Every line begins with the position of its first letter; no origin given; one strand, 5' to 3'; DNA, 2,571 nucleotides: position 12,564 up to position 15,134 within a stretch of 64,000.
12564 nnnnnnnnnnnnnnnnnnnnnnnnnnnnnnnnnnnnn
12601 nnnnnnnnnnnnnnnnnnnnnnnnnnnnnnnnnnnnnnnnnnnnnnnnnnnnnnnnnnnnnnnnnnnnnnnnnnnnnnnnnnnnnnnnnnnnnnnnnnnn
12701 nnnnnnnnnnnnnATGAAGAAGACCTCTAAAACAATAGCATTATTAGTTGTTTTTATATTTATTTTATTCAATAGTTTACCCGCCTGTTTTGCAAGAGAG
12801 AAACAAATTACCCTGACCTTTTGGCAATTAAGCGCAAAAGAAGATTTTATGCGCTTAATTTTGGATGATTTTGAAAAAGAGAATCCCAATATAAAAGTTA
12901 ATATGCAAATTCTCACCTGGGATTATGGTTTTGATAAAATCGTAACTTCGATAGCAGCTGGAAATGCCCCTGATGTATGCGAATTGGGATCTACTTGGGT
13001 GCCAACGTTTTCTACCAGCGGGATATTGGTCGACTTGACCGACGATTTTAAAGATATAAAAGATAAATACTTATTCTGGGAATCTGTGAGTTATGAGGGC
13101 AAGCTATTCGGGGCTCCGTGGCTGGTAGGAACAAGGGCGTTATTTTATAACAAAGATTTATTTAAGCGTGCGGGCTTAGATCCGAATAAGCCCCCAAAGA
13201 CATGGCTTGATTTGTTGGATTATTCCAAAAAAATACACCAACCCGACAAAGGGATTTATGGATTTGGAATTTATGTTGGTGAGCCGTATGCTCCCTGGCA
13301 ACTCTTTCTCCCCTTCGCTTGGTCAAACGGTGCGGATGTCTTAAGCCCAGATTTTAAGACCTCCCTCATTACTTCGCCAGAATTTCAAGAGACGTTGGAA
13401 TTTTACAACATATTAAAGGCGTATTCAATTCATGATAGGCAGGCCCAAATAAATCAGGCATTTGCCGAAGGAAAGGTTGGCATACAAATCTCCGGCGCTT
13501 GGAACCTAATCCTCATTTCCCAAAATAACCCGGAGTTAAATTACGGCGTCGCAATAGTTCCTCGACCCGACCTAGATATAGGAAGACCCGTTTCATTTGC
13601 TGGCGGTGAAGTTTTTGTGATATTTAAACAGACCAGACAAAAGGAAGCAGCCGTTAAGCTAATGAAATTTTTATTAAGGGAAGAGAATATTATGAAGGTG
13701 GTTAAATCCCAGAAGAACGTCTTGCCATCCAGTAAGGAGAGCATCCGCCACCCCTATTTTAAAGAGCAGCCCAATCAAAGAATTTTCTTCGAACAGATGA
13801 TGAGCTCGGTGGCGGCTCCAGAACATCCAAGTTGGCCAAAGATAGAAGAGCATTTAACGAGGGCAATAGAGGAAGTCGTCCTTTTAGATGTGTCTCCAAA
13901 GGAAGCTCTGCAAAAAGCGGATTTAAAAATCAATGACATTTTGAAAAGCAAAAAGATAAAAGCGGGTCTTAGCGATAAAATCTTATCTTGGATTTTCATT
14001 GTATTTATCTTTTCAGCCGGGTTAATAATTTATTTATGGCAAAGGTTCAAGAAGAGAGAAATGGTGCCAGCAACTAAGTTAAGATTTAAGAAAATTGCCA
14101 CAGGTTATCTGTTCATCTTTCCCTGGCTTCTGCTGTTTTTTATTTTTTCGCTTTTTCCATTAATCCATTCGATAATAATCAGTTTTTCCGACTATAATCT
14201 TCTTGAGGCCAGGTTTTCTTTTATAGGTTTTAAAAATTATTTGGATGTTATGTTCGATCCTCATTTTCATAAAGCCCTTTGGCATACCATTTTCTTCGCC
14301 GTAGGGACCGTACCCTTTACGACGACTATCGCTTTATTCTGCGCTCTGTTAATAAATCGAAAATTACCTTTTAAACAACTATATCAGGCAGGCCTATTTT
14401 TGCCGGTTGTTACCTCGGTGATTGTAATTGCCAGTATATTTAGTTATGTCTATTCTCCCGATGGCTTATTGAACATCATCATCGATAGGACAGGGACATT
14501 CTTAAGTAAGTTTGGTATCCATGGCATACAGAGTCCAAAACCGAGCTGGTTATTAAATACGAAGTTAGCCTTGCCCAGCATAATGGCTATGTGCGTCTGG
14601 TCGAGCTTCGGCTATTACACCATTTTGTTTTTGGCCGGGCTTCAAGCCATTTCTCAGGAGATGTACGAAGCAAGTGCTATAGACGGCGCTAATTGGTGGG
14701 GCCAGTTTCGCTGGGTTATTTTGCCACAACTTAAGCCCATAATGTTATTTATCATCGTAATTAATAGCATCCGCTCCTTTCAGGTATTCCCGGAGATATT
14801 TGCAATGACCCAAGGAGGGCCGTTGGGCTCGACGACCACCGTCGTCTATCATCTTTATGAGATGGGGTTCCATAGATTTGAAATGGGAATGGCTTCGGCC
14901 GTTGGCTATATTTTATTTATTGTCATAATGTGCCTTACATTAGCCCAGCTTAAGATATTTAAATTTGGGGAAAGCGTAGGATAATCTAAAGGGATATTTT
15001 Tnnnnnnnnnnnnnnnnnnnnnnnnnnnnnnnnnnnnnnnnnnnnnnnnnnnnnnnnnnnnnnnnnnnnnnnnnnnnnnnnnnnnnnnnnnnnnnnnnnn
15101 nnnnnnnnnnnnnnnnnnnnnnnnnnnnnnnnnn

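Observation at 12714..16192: Non-canonical ABC sugar importer: SBP fused to a MalF-type permease, and a MalG-type permease with a CBM-like insertion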

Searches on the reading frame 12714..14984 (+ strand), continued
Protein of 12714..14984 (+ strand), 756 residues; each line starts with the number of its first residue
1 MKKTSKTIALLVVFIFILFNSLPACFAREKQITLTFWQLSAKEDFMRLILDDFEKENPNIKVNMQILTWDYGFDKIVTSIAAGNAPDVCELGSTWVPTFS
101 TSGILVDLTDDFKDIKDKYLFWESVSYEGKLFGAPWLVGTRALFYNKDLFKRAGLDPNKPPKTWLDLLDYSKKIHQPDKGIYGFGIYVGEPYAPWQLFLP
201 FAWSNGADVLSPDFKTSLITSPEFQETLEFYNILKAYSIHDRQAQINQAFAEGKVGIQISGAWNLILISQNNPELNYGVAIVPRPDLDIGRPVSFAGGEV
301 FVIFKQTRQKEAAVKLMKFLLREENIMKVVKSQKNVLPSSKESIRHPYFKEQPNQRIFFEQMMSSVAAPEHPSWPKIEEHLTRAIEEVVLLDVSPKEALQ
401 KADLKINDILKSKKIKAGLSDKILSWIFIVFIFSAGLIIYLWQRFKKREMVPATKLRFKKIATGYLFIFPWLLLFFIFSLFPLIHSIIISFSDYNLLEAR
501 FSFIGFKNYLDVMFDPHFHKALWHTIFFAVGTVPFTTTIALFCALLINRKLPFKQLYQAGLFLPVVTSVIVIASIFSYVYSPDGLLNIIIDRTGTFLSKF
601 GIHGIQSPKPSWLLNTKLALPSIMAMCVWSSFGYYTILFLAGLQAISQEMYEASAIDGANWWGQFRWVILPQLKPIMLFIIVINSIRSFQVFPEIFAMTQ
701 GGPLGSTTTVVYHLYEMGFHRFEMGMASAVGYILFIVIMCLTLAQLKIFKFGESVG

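Call 66: find_homologous_proteins(query=P0264, max_evalue=1e-30)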
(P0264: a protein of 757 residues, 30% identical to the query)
Query P0264 (757 aa): 186 proteins with E <= 1e-30 among 8000 candidates; the best 120 are listed.
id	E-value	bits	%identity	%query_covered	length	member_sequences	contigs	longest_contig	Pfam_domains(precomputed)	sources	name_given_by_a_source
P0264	0.0e+0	1710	100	100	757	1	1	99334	PF13416.12,PF00528.28,PF01547.31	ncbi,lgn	-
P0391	2.5e-232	792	51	94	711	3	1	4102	PF13416.12,PF00528.28,PF01547.31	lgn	-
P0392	5.7e-232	790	50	95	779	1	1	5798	PF13416.12,PF00528.28,PF01547.31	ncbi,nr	ncbi:MAG: extracellular solute-binding protein [Candidatus Sumerlaeia bacterium]|nr:extracellular so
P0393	9.9e-232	790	51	94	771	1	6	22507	PF13416.12,PF00528.28,PF01547.31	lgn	-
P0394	1.6e-231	789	52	94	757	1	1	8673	PF13416.12,PF00528.28,PF01547.31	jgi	-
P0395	1.4e-229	783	52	93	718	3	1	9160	PF13416.12,PF00528.28,PF01547.31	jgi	jgi:multiple sugar transport system permease protein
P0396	1.9e-227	775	50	95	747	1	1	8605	PF13416.12,PF00528.28,PF01547.31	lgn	-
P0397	3.1e-221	755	50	92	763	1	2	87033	PF13416.12,PF00528.28,PF01547.31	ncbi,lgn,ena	-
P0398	1.0e-215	737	47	95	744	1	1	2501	PF13416.12,PF00528.28,PF01547.31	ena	-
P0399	1.5e-195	670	44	95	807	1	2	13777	PF13416.12,PF00528.28,PF01547.31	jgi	-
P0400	2.0e-194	666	44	97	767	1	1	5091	PF13416.12,PF00528.28,PF01547.31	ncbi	ncbi:MAG: extracellular solute-binding protein [bacterium]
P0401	1.5e-191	657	44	95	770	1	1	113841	PF13416.12,PF00528.28,PF01547.31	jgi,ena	-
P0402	1.7e-190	653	43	98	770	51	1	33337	PF13416.12,PF00528.28,PF01547.31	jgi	-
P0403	5.0e-190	652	42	96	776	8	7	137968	PF13416.12,PF00528.28,PF01547.31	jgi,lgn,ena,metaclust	metaclust:\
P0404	9.5e-190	651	42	97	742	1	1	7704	PF13416.12,PF00528.28,PF01547.31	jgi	-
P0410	1.6e-186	640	42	96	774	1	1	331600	PF13416.12,PF00528.28,PF01547.31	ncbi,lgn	-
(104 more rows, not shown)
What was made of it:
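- Closest known: Second fused CUT1 family. Different: Its nearest unfused relatives are Firmicutes SBPs (call 66).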

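Call 67: find_encoding_contigs(protein=P0264, flank=8000, max_places=1)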
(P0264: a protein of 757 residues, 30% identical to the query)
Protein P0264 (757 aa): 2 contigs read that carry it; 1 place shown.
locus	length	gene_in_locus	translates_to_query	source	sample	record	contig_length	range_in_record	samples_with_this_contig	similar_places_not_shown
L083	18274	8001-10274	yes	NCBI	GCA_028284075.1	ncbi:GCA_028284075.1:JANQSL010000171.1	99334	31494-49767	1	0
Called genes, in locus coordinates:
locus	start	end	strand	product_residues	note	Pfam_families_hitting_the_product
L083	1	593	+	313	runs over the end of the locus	PF12146:Hydrolase_4, PF00561:Abhydrolase_1, PF12697:Abhydrolase_6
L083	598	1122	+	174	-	PF01035:DNA_binding_1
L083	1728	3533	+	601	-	PF12708:Pect-lyase_RHGA_epim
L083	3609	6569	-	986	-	PF00754:F5_F8_type_C, PF22633:F5_F8_type_C_2, PF00754:F5_F8_type_C (weak)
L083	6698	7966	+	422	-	-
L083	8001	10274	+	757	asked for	PF01547:SBP_bac_1, PF13416:SBP_bac_8, PF00528:BPD_transp_1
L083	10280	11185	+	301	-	PF00528:BPD_transp_1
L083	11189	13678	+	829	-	PF06165:GH94_b-supersand, PF17167:Glyco_hydro_94, PF03633:Glyco_hydro_65C (faint)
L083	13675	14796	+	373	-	PF13560:HTH_31 (weak), PF00356:LacI, PF00532:Peripla_BP_1, PF13407:Peripla_BP_4, PF13377:Peripla_BP_3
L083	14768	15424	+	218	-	PF07963:N_methyl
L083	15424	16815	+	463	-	PF10091:Glycoamylase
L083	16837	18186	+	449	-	PF00232:Glyco_hydro_1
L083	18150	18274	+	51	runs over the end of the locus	-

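Call 68: find_encoding_contigs(protein=P0410, flank=8000, max_places=1)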
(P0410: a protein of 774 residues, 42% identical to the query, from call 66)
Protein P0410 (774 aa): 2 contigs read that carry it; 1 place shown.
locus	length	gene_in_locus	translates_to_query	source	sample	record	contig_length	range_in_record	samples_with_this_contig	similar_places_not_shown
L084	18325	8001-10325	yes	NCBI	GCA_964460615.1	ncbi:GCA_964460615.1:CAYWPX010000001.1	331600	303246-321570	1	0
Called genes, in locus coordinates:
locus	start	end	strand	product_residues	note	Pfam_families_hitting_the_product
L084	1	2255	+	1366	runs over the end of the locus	PF20148:DUF6531, PF25023:TEN_YD-shell (weak), PF05593:RHS_repeat (weak), PF09136:Glucodextran_B, PF25023:TEN_YD-shell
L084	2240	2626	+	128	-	-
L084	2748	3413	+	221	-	PF01797:Y1_Tnp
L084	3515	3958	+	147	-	-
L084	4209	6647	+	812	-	PF06165:GH94_b-supersand, PF17167:Glyco_hydro_94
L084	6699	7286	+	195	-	-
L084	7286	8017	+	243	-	-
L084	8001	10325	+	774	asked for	PF01547:SBP_bac_1, PF13416:SBP_bac_8, PF00528:BPD_transp_1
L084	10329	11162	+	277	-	PF00528:BPD_transp_1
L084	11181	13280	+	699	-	PF00515:TPR_1 (faint), PF07719:TPR_2 (faint), PF13174:TPR_6 (faint), PF13176:TPR_7 (faint), PF12895:ANAPC3 (faint), PF13428:TPR_14 (faint), PF13432:TPR_16 (faint), PF13525:YfiO (weak), +3 more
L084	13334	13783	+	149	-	-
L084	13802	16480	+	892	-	-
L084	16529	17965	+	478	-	PF00754:F5_F8_type_C, PF22633:F5_F8_type_C_2, PF00754:F5_F8_type_C, PF22633:F5_F8_type_C_2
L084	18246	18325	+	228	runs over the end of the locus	-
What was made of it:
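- Closest known: Second fused CUT1 family. Different: Its partner permease is of normal length, 277-301 aa, with no CBM insertion (calls 67, 68).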

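Call 80: list_cluster_members(proteins=[P0001, P0121])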
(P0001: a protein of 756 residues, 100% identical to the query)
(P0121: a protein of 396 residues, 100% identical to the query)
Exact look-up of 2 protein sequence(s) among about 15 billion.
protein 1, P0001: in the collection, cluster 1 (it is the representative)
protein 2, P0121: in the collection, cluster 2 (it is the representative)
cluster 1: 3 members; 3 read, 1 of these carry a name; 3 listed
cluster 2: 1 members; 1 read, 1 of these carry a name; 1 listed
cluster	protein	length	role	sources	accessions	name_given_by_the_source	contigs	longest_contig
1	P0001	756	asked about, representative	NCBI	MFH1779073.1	MAG: extracellular solute-binding protein [Candidatus Omnitrophota bacterium]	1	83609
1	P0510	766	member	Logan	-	-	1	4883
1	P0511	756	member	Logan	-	-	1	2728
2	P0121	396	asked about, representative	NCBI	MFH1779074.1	MAG: carbohydrate ABC transporter permease [Candidatus Omnitrophota bacterium]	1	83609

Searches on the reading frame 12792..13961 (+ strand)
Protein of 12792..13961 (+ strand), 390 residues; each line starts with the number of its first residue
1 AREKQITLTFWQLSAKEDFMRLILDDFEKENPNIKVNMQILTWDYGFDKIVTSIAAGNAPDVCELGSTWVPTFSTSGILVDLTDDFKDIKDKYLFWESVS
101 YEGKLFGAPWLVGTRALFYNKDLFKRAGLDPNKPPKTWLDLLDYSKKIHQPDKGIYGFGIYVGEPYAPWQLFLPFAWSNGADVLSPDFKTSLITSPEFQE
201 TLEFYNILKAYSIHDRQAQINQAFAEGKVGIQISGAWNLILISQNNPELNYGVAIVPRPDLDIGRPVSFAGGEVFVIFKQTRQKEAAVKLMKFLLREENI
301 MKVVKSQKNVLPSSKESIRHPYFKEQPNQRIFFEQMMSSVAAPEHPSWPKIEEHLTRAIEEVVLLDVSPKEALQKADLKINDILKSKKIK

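Call 20: search_solved_structures(query=window:12792-13961:+, max_evalue=0.00001)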
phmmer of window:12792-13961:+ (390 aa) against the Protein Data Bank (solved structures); distinct sequences matched with E-value up to 0.00001: 524 (the best 60 are shown).
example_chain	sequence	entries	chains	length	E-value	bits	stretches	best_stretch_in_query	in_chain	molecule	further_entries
5ci5_A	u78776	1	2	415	3.6e-51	177.8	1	7-386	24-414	Extracellular solute-binding protein family 1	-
5ysb_A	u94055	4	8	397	3.7e-39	138.2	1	8-361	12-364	Lin1841 protein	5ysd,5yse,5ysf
4r9f_A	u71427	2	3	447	3.8e-39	138.2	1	3-328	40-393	MBP1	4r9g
4qrz_A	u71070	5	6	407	3.2e-38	135.1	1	5-380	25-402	ABC-TYPE SUGAR TRANSPORTER | ABC transporter, substrate binding protein (Sugar)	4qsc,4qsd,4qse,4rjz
3uor_A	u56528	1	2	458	1e-37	133.5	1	6-387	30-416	ABC transporter sugar binding protein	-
9xf5_A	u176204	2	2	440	9.9e-36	126.9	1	4-386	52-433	ABC transporter substrate-binding protein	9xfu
7x0i_A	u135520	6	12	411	1.7e-32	116.2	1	16-352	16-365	CbpB | CpbB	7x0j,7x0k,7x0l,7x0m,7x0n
5f7v_A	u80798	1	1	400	2.8e-31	112.2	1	7-383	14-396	Lmo0181 protein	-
8art_A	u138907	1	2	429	7.7e-27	97.6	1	6-347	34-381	Putative secreted maltose-binding protein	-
8jbg_B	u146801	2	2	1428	1e-26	97.2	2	44-306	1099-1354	Neuromedin-K receptor (NK3R-pFastbac1) | NK3R-pFastbac1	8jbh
9vus_A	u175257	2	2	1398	1.2e-26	97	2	44-306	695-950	Soluble cytochrome b562,2-oxoglutarate receptor 1,Soluble cytochrome b562,2-oxoglutarate r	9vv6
7bvt_A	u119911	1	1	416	2e-25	93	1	10-386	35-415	Hypothetical sugar ABC-transporter sugar binding protein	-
6rjy_A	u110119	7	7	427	4.4e-25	91.9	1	8-316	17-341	Arabino-oligosaccharids-binding protein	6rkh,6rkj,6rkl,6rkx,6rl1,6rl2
6dtq_A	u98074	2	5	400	4.8e-24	88.5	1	6-374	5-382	maltose-binding protein MalE3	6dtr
8ula_A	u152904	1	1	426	7.5e-24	87.8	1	3-331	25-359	Extracellular solute-binding protein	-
7ehp_A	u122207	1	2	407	1.9e-18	70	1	27-326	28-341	chitin oligosaccahride binding protein NagB1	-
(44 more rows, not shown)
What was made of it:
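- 12795..13961 (+): Periplasmic CUT1-type (family 1) solute-binding domain, aa 28-416. Best PDB relatives are 5ci5 (3.6e-51), 5ysb 'Lin1841 protein' (3.7e-39), 4r9f and 7x0i CbpB (call 20).
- Closest known: LpqY-SugABC. Same: They share the same SBP superfamily (call 20), the EAA loops and the two-permease layout.
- NagB1 (7ehp) is far down the list at 1.9e-18 (call 20).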
